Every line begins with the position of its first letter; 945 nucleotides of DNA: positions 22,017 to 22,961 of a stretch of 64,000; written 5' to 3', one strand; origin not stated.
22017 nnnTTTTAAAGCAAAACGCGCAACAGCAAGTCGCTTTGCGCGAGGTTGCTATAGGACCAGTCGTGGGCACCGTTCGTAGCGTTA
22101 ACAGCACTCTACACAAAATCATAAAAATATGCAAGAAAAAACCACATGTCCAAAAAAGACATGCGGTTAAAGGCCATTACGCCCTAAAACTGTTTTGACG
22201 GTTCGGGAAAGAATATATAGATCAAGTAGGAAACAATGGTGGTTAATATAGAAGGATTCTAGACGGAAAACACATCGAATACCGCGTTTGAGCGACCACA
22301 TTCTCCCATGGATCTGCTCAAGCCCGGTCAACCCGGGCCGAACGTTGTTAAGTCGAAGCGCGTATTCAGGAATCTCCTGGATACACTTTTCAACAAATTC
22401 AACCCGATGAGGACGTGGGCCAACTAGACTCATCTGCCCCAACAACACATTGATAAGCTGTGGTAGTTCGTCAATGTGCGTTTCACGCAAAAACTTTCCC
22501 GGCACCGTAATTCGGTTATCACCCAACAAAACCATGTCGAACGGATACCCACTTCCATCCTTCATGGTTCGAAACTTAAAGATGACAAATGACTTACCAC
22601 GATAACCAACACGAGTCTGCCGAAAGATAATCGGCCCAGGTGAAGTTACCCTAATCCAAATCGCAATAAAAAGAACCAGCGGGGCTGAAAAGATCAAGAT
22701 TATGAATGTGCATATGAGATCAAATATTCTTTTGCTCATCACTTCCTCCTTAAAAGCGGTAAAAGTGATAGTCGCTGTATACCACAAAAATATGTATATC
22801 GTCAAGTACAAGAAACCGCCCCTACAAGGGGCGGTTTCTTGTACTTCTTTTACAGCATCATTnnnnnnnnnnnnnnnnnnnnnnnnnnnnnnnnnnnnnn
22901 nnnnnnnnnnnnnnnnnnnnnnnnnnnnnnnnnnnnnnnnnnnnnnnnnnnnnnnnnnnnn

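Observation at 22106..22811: Autonomous sugar-phosphate transferase cassette between rpsJ and rplC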

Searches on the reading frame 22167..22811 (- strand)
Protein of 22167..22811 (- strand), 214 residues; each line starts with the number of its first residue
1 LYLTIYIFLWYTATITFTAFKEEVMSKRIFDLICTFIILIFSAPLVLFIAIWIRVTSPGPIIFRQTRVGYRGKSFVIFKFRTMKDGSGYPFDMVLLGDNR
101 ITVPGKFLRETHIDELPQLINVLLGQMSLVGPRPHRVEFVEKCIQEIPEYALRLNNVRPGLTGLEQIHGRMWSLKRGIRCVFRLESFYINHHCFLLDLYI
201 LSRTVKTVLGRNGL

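Call 3: search_protein_families(library=pfam, proteins=[window:22167-22811:-])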
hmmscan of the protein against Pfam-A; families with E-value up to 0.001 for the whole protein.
window:22167-22811:- (214 aa): 1 family
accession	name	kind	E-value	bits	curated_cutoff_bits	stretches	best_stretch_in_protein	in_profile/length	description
PF02397.22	Bac_transf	-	6.6e-56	189.1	27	1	27-209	1-178/179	Bacterial sugar transferase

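Call 14: find_encoding_contigs(protein=window:22170-22739:-, flank=10000, max_places=10)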
Protein window:22170-22739:- (190 aa): no gene with exactly this product is on record in the collection.

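Call 15: find_homologous_proteins(query=window:22170-22739:-)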
Query window:22170-22739:- (190 aa): 8000 proteins with E <= 0.001 among 8000 candidates; the best 120 are listed.
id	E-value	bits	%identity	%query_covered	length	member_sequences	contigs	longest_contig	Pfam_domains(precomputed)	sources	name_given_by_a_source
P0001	4.6e-119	413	97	100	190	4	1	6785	PF02397.23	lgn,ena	-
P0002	3.1e-90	319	77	96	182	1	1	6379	PF02397.23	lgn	-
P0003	3.6e-88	313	83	89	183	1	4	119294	PF02397.23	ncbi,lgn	-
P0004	3.1e-85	303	72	100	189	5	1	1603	PF02397.23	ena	-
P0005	2.0e-80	287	68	100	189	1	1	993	PF02397.23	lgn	-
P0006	2.2e-76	274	65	100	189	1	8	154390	PF02397.23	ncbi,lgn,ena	-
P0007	9.9e-76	272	64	100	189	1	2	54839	PF02397.23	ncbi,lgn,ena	-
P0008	2.8e-72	261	62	100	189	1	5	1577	PF02397.23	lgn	-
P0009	3.0e-71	257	62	100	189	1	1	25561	PF02397.23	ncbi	-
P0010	3.7e-70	254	64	100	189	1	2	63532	PF02397.23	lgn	-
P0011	9.1e-68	246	58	100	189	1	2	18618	PF02397.23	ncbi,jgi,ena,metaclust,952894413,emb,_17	jgi:lipopolysaccharide/colanic/teichoic acid biosynthesis glycosyltransferase|metaclust:\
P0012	9.3e-68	246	60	100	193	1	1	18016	PF02397.23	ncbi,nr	ncbi:MAG: sugar transferase, partial [bacterium]|nr:sugar transferase [bacterium]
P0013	5.5e-65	237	58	100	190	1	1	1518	PF02397.23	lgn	-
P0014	2.0e-61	225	62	87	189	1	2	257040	PF02397.23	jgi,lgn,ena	jgi:lipopolysaccharide/colanic/teichoic acid biosynthesis glycosyltransferase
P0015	3.8e-59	218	58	97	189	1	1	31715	PF02397.23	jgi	jgi:lipopolysaccharide/colanic/teichoic acid biosynthesis glycosyltransferase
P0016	3.6e-53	198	66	70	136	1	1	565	PF02397.23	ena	-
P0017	6.3e-45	172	49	99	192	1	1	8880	PF02397.23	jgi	jgi:polysaccharide biosynthesis protein PslA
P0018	5.8e-43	165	50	97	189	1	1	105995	PF02397.23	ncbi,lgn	-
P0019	7.7e-43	165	50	93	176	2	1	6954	PF02397.23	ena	-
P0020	1.2e-42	164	47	99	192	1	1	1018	PF02397.23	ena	-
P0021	2.2e-42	163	49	97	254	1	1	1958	PF02397.23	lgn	-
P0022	4.4e-42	162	43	99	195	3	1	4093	PF02397.23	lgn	-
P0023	7.8e-42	161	47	97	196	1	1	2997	PF02397.23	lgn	-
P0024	4.9e-41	159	41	98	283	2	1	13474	PF02397.23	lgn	-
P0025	1.7e-40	157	49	96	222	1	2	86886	PF02397.23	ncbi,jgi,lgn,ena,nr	ncbi:MAG: sugar transferase [Firmicutes bacterium HGW-Firmicutes-8]|nr:MAG: sugar transferase [Firmi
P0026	2.6e-40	156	40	98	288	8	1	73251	PF02397.23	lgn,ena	-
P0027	4.4e-40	156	44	99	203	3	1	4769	PF02397.23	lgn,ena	-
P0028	7.4e-40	155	46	99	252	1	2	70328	PF02397.23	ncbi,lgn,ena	-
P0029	8.6e-40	155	39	99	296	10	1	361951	PF02397.23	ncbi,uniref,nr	ncbi:sugar transferase [Rubinisphaera sp. JC750]|uniref:sugar transferase n=1 Tax=Rubinisphaera sp. 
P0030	8.7e-40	155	40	98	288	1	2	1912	PF02397.23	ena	-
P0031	8.7e-40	155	47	99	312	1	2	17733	PF07589.17,PF02397.23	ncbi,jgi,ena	-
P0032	1.3e-39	154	50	96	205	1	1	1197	PF02397.23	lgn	-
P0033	1.4e-39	154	46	96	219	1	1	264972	PF02397.23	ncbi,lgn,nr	ncbi:Capsular polysaccharide biosynthesis protein [Bacillus sp. ZZV12-4809]|nr:Capsular polysacchari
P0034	1.4e-39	154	44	99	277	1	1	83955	PF07589.17,PF02397.23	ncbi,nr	ncbi:MAG: exopolysaccharide biosynthesis polyprenyl glycosylphosphotransferase [Candidatus Omnitroph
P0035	1.4e-39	154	41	98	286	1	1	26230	PF02397.23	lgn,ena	-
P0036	1.7e-39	154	41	98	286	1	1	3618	PF02397.23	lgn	-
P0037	2.0e-39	154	41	98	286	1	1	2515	PF02397.23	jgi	jgi:lipopolysaccharide/colanic/teichoic acid biosynthesis glycosyltransferase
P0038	2.1e-39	153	41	99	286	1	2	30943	PF02397.23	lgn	-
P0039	2.3e-39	153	39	98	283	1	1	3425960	PF02397.23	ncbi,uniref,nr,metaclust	ncbi:sugar transferase [Schlesneria paludicola]|uniref:sugar transferase n=1 Tax=Schlesneria paludic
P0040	2.4e-39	153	47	98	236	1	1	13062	PF02397.23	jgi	jgi:lipopolysaccharide/colanic/teichoic acid biosynthesis glycosyltransferase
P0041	2.4e-39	153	40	98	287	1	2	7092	PF02397.23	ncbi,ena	-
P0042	2.5e-39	153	44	98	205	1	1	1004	PF02397.23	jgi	jgi:exopolysaccharide biosynthesis polyprenyl glycosylphosphotransferase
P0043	2.5e-39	153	39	99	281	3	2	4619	PF02397.23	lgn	-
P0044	2.8e-39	153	40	98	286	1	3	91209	PF02397.23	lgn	-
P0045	3.1e-39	153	45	97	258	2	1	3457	PF02397.23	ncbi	ncbi:MAG: sugar transferase [Planctomycetaceae bacterium]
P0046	3.3e-39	153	41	98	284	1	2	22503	PF02397.23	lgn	-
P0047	3.4e-39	153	40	98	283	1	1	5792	PF02397.23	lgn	-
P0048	3.8e-39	153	41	98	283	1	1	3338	PF02397.23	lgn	-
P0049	4.4e-39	152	40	99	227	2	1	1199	PF02397.23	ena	-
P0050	4.6e-39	152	40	85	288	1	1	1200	PF02397.23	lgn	-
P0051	5.2e-39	152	41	99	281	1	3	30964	PF02397.23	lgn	-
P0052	5.2e-39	152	41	99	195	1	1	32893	PF02397.23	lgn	-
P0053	5.6e-39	152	41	98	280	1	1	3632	PF02397.23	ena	-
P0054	6.9e-39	152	41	98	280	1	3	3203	PF02397.23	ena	-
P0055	7.1e-39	152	41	98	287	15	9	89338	PF02397.23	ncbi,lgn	-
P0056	7.4e-39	152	45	99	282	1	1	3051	PF02397.23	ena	-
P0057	8.3e-39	152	41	99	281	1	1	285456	PF02397.23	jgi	-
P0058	8.6e-39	151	43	99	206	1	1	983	PF02397.23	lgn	-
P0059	9.6e-39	151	41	98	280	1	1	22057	PF02397.23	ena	-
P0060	1.0e-38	151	41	99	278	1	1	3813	PF02397.23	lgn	-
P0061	1.2e-38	151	40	98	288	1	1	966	PF02397.23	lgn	-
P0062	1.2e-38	151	40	98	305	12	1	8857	PF02397.23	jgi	jgi:lipopolysaccharide/colanic/teichoic acid biosynthesis glycosyltransferase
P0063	1.3e-38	151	39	99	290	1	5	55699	PF02397.23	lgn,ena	-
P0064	1.5e-38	151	39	98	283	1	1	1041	PF02397.23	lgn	-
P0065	1.5e-38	151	40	98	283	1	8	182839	PF02397.23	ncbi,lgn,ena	-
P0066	1.5e-38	151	48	96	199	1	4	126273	PF02397.23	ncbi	-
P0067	1.6e-38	151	38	98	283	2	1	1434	PF02397.23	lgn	-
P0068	1.7e-38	150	44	97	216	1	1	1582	PF02397.23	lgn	-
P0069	1.8e-38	150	40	98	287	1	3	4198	PF02397.23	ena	-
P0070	1.9e-38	150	40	98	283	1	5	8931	PF02397.23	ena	-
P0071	1.9e-38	150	39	99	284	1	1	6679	PF02397.23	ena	-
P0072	1.9e-38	150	40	99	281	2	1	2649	PF02397.23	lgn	-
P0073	2.0e-38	150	39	98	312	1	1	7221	PF02397.23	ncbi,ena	-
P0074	2.0e-38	150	40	98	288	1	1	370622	PF02397.23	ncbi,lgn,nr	ncbi:MAG: sugar transferase [Planctomycetes bacterium]|nr:sugar transferase [Planctomycetota bacteri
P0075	2.2e-38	150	40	98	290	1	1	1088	PF02397.23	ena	-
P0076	2.3e-38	150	45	98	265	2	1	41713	PF02397.23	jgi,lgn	jgi:exopolysaccharide biosynthesis polyprenyl glycosylphosphotransferase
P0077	2.6e-38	150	43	100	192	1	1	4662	PF02397.23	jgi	-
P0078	2.6e-38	150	40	98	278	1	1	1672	PF02397.23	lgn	-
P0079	2.6e-38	150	39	98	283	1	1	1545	PF02397.23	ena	-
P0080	2.8e-38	150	41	88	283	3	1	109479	PF02397.23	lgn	-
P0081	2.8e-38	150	38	98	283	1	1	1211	PF02397.23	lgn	-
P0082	2.9e-38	150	39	98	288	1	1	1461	PF02397.23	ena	-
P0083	2.9e-38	150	46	87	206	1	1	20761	PF02397.23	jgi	jgi:undecaprenyl phosphate N,N'-diacetylbacillosamine 1-phosphate transferase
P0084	2.9e-38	150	39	98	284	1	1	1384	PF02397.23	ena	-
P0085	3.1e-38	150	45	96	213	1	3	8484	PF02397.23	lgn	-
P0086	3.2e-38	150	39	98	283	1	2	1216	PF02397.23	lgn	-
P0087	3.4e-38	150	39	98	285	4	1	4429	PF02397.23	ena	-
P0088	3.4e-38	150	39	98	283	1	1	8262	PF02397.23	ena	-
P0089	3.4e-38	150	39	98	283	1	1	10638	PF02397.23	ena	-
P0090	3.5e-38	149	39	98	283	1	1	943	PF02397.23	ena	-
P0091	3.7e-38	149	40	98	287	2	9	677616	PF02397.23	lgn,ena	-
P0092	3.8e-38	149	46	98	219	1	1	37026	PF02397.23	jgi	jgi:undecaprenyl phosphate N,N'-diacetylbacillosamine 1-phosphate transferase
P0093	3.8e-38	149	44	99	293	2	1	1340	PF02397.23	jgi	-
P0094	4.0e-38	149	40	98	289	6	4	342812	PF02397.23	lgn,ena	-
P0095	4.5e-38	149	40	96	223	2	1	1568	PF02397.23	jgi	jgi:lipopolysaccharide/colanic/teichoic acid biosynthesis glycosyltransferase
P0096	4.9e-38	149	38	98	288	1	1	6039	PF02397.23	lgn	-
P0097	5.2e-38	149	39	98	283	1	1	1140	PF02397.23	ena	-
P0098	5.3e-38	149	47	99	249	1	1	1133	PF02397.23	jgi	jgi:putative colanic acid biosysnthesis UDP-glucose lipid carrier transferase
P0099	6.1e-38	149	44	96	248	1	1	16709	PF02397.23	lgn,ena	-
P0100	6.2e-38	149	39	98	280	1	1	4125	PF02397.23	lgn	-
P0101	6.3e-38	149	39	98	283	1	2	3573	PF02397.23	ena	-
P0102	6.7e-38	149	39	98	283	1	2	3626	PF02397.23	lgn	-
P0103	6.8e-38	149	39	98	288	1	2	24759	PF02397.23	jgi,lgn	-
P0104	7.4e-38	148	45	96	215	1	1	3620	PF02397.23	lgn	-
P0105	7.6e-38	148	44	98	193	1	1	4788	PF02397.23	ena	-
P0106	7.8e-38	148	47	99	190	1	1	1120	PF02397.23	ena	-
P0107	8.1e-38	148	39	98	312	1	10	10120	PF02397.23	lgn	-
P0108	8.7e-38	148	39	99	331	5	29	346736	PF02397.23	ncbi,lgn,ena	ncbi:MAG: sugar transferase [Planctomycetaceae bacterium]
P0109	8.8e-38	148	39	98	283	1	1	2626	PF02397.23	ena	-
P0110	8.8e-38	148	41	98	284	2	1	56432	PF02397.23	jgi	-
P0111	9.0e-38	148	39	98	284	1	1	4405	PF02397.23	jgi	-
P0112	9.2e-38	148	44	98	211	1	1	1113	PF02397.23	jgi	jgi:exopolysaccharide biosynthesis polyprenyl glycosylphosphotransferase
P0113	9.4e-38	148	39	98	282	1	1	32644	PF02397.23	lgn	-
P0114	9.9e-38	148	39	98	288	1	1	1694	PF02397.23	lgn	-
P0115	1.0e-37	148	40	98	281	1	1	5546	PF02397.23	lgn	-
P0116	1.0e-37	148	44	98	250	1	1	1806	PF02397.23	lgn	-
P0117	1.1e-37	148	39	99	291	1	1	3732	PF02397.23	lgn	-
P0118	1.2e-37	148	39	99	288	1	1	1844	PF02397.23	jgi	jgi:lipopolysaccharide/colanic/teichoic acid biosynthesis glycosyltransferase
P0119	1.3e-37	148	38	99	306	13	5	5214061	PF02397.23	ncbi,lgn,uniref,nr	ncbi:UDP-N-acetylgalactosamine-undecaprenyl-phosphate N-acetylgalactosaminephosphotransferase [Planc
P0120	1.3e-37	148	41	98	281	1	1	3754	PF02397.23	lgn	-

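Call 16: find_encoding_contigs(protein=P0001, flank=5000, max_places=2)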
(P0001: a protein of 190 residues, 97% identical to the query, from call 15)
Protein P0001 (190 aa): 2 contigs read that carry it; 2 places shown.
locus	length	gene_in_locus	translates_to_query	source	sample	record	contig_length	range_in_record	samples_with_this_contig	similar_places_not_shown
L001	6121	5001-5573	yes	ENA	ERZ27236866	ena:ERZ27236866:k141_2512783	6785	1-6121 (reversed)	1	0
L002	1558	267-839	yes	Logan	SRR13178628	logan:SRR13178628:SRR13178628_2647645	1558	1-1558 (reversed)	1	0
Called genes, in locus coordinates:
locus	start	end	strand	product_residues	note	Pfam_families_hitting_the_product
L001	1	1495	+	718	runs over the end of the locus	?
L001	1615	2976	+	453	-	PF15899:BNR_6 (faint), PF15902:Sortilin-Vps10 (faint)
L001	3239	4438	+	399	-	PF00009:GTP_EFTU, PF03144:GTP_EFTU_D2, PF03143:GTP_EFTU_D3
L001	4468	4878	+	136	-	PF00338:Ribosomal_S10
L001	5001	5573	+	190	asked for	PF02397:Bac_transf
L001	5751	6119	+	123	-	?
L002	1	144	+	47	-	?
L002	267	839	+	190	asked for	PF02397:Bac_transf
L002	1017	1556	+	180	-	?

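Call 17: find_encoding_contigs(protein=P0003, flank=5000, max_places=2)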
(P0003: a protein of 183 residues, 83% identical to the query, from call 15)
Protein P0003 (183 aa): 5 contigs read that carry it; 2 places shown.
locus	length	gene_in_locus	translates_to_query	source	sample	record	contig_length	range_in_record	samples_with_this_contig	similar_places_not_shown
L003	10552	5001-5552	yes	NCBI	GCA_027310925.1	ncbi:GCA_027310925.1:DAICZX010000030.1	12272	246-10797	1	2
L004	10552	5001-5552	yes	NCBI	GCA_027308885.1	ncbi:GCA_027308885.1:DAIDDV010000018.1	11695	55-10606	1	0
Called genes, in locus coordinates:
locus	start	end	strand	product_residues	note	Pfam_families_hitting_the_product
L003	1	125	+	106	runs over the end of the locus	-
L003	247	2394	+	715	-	PF00009:GTP_EFTU, PF03144:GTP_EFTU_D2, PF22042:EF-G_D2, PF14492:EFG_III, PF16658:RF3_C (weak), PF03764:EFG_IV, PF00679:EFG_C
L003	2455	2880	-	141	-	-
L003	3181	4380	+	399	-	PF00009:GTP_EFTU, PF03144:GTP_EFTU_D2, PF03143:GTP_EFTU_D3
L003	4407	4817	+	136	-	PF00338:Ribosomal_S10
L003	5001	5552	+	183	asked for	PF02397:Bac_transf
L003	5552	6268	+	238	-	PF00297:Ribosomal_L3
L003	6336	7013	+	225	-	PF00573:Ribosomal_L4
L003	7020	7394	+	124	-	PF00276:Ribosomal_L23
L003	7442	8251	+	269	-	PF00181:Ribosomal_L2_N, PF03947:Ribosomal_L2_C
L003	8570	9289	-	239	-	PF11738:DUF3298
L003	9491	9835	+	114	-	PF00203:Ribosomal_S19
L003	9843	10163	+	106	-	PF00237:Ribosomal_L22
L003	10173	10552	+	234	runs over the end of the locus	PF07650:KH_2, PF00189:Ribosomal_S3_C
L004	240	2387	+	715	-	PF00009:GTP_EFTU, PF03144:GTP_EFTU_D2, PF22042:EF-G_D2, PF14492:EFG_III, PF16658:RF3_C (weak), PF03764:EFG_IV, PF00679:EFG_C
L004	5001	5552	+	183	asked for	PF02397:Bac_transf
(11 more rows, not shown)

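Call 18: find_encoding_contigs(protein=P0006, flank=5000, max_places=2)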
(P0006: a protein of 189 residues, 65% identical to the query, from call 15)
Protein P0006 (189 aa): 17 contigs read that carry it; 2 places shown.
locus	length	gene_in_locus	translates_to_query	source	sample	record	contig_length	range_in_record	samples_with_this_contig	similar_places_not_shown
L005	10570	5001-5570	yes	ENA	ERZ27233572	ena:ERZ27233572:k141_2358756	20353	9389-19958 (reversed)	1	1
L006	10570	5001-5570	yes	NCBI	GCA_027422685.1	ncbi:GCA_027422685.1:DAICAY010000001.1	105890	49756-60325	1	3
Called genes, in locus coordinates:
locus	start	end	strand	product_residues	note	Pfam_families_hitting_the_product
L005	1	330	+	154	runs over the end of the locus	PF00177:Ribosomal_S7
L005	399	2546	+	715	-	PF00009:GTP_EFTU, PF03144:GTP_EFTU_D2, PF22042:EF-G_D2, PF14492:EFG_III, PF16658:RF3_C (weak), PF03764:EFG_IV, PF00679:EFG_C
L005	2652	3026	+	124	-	-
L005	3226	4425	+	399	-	PF00009:GTP_EFTU, PF03144:GTP_EFTU_D2, PF03143:GTP_EFTU_D3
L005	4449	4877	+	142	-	PF00338:Ribosomal_S10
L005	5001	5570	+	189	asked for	PF02397:Bac_transf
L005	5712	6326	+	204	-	PF00297:Ribosomal_L3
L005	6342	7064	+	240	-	PF00573:Ribosomal_L4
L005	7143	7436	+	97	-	PF00276:Ribosomal_L23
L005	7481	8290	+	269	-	PF00181:Ribosomal_L2_N, PF03947:Ribosomal_L2_C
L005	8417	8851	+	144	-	PF00203:Ribosomal_S19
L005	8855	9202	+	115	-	PF00237:Ribosomal_L22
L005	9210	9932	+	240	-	PF07650:KH_2, PF00189:Ribosomal_S3_C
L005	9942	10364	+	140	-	PF00252:Ribosomal_L16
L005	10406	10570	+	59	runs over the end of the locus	PF00831:Ribosomal_L29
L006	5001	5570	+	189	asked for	PF02397:Bac_transf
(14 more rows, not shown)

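Call 19: find_encoding_contigs(protein=P0007, flank=5000, max_places=2)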
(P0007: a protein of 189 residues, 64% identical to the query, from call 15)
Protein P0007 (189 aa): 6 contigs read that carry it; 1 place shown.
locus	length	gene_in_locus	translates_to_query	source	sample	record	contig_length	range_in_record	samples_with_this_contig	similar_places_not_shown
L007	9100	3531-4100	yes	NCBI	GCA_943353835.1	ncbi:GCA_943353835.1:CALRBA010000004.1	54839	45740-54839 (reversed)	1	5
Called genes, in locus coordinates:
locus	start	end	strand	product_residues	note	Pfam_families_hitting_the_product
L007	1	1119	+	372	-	?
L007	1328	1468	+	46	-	-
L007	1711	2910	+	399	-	PF00009:GTP_EFTU, PF03144:GTP_EFTU_D2, PF03143:GTP_EFTU_D3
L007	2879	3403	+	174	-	PF00338:Ribosomal_S10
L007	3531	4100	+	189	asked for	PF02397:Bac_transf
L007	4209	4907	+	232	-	PF00297:Ribosomal_L3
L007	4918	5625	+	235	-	PF00573:Ribosomal_L4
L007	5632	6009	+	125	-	PF00276:Ribosomal_L23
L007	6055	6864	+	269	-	PF00181:Ribosomal_L2_N, PF03947:Ribosomal_L2_C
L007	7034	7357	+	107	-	PF00203:Ribosomal_S19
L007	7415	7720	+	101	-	PF00237:Ribosomal_L22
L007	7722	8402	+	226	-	PF07650:KH_2, PF00189:Ribosomal_S3_C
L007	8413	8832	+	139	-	PF00252:Ribosomal_L16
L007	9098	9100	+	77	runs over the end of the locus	PF00366:Ribosomal_S17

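Call 21: find_encoding_contigs(protein=P0014, flank=5000, max_places=1)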
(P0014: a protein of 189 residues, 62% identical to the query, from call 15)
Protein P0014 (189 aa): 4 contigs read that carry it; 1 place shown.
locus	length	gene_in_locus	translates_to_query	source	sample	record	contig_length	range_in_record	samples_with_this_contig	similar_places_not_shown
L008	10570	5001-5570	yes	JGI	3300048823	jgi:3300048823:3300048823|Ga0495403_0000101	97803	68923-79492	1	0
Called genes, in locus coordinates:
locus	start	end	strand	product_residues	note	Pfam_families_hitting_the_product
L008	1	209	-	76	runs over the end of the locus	PF09851:SHOCT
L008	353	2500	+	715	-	PF00009:GTP_EFTU, PF03144:GTP_EFTU_D2, PF22042:EF-G_D2, PF14492:EFG_III, PF16658:RF3_C (weak), PF03764:EFG_IV, PF00679:EFG_C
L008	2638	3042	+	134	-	-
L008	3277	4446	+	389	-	PF00009:GTP_EFTU, PF03144:GTP_EFTU_D2, PF03143:GTP_EFTU_D3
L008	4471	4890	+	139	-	PF00338:Ribosomal_S10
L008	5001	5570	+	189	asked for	PF02397:Bac_transf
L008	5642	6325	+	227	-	PF00297:Ribosomal_L3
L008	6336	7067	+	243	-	PF00573:Ribosomal_L4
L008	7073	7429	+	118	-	PF00276:Ribosomal_L23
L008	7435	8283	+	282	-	PF00181:Ribosomal_L2_N, PF03947:Ribosomal_L2_C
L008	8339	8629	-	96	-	-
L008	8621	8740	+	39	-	-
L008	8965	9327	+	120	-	PF00203:Ribosomal_S19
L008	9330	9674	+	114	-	PF00237:Ribosomal_L22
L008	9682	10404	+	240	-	PF07650:KH_2, PF00189:Ribosomal_S3_C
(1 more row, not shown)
